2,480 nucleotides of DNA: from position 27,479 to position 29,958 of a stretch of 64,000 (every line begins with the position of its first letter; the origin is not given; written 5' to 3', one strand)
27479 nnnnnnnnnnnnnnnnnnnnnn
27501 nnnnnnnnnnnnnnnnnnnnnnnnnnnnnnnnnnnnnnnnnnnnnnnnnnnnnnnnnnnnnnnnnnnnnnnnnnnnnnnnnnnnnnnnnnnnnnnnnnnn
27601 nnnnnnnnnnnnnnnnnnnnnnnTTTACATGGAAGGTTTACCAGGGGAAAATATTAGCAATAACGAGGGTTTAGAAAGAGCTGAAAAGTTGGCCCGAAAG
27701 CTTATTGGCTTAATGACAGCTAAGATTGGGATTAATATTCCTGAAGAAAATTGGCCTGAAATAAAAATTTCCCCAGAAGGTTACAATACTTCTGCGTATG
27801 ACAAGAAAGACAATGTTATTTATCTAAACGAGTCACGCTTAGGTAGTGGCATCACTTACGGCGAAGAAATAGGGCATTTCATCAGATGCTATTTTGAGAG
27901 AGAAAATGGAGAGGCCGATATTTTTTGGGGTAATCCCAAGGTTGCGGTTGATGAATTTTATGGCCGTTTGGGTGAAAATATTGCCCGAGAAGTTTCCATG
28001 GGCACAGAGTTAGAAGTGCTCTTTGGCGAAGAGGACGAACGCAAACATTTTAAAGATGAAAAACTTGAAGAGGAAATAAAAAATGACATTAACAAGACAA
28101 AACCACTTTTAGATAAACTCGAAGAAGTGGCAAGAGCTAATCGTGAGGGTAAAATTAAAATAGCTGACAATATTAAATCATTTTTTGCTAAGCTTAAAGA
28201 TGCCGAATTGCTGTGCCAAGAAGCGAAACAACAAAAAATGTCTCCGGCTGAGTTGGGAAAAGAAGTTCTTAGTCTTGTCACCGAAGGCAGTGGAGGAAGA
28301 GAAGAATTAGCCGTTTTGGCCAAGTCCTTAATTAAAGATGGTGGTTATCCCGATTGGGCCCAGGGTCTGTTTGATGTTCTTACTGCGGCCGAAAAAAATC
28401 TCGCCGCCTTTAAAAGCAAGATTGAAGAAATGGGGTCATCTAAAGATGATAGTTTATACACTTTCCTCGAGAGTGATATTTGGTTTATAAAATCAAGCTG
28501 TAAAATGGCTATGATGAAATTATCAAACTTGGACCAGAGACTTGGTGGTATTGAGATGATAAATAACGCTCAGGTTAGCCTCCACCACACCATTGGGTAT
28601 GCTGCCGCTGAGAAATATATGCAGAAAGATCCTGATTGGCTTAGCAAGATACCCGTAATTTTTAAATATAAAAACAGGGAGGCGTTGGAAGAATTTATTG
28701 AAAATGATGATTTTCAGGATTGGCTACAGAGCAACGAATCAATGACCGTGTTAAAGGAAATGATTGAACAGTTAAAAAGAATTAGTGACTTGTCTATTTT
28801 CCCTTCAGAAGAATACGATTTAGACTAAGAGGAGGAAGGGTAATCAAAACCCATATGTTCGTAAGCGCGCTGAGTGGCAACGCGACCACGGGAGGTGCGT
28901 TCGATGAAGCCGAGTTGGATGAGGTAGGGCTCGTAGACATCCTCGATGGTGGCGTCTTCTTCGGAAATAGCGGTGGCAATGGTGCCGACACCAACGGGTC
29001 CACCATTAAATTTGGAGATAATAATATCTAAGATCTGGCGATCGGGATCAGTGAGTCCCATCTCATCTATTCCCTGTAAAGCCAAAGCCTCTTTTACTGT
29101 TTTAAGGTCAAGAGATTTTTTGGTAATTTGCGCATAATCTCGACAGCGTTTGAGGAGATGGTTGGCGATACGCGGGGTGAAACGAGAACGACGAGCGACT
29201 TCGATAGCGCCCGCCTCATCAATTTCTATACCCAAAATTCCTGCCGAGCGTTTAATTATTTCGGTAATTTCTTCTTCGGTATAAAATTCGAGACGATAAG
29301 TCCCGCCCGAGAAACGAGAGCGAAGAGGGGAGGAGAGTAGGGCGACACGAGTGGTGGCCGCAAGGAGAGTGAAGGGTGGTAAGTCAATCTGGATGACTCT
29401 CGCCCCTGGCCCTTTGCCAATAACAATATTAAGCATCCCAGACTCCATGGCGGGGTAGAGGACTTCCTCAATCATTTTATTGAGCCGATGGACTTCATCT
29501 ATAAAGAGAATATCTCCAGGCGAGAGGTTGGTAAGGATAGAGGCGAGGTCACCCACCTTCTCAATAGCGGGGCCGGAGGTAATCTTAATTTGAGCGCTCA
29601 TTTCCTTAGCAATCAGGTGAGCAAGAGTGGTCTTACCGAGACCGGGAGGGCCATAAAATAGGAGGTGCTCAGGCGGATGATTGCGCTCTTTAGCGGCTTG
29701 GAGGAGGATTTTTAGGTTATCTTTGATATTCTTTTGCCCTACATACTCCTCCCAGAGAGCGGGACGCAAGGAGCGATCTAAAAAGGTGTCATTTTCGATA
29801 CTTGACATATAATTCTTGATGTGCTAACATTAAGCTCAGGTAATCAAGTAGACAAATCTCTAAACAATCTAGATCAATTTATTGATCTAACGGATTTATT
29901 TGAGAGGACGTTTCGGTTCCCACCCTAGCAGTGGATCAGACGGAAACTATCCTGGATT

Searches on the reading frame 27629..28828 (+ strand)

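Call 59: search_protein_families(library=pfam, proteins=[window:27629-28828:+], max_evalue=0.01)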
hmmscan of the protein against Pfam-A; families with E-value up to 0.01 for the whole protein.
window:27629-28828:+ (399 aa): 1 family
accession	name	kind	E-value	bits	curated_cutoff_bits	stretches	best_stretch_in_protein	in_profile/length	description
PF03271.22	EB1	-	0.0072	17.1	27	0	185-204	8-26/41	EB1-like C-terminal motif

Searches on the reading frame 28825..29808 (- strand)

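Call 60: search_protein_families(library=pfam, proteins=[window:28825-29808:-], max_evalue=0.01)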
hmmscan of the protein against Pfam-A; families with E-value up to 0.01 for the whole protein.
window:28825-29808:- (327 aa): 22 families
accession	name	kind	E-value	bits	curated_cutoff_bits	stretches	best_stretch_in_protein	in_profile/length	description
PF05496.18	RuvB_N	-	1.7e-70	236.3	27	1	14-167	1-154/159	Holliday junction DNA helicase RuvB P-loop domain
PF05491.19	RuvB_C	-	5.6e-26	90.7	24.7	1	249-319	1-71/72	RuvB C-terminal winged helix domain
PF17864.7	AAA_lid_4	-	3.4e-25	88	27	1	176-248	1-74/74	RuvB AAA lid domain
PF00004.35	AAA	-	2.1e-19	70.7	21.2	1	49-167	1-124/131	ATPase family associated with various cellular activities (AAA)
PF07728.20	AAA_5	-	8.6e-08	32.7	22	1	48-166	1-139/139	AAA domain (dynein-related subfamily)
PF06068.19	TIP49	-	3.9e-07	30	23.8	1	21-77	25-81/347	TIP49 P-loop domain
PF01078.27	Mg_chelatase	-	5.4e-05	23.1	20.3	0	43-68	22-44/207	Magnesium chelatase, subunit ChlI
PF00910.28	RNA_helicase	-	7.1e-05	23.7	21.5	1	50-117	2-71/105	RNA helicase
PF13191.12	AAA_16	-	0.00026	22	32.6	1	32-74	12-53/167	AAA ATPase domain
PF03266.21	NTPase_1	-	0.00033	21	23.9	0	51-75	4-29/168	NTPase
PF13173.12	AAA_14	-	0.00037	20.9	27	1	49-121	5-86/129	AAA domain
PF13401.12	AAA_22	-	0.00077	20.2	27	0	47-202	6-96/130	AAA domain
PF14532.12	Sigma54_activ_2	-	0.00084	20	25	1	31-123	9-95/138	Sigma-54 interaction domain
PF20720.3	nSTAND3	-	0.00096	19.3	27.2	1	45-92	16-61/155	Novel STAND NTPase 3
PF00493.29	MCM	-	0.0021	17.6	23.3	0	13-128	17-152/224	MCM P-loop domain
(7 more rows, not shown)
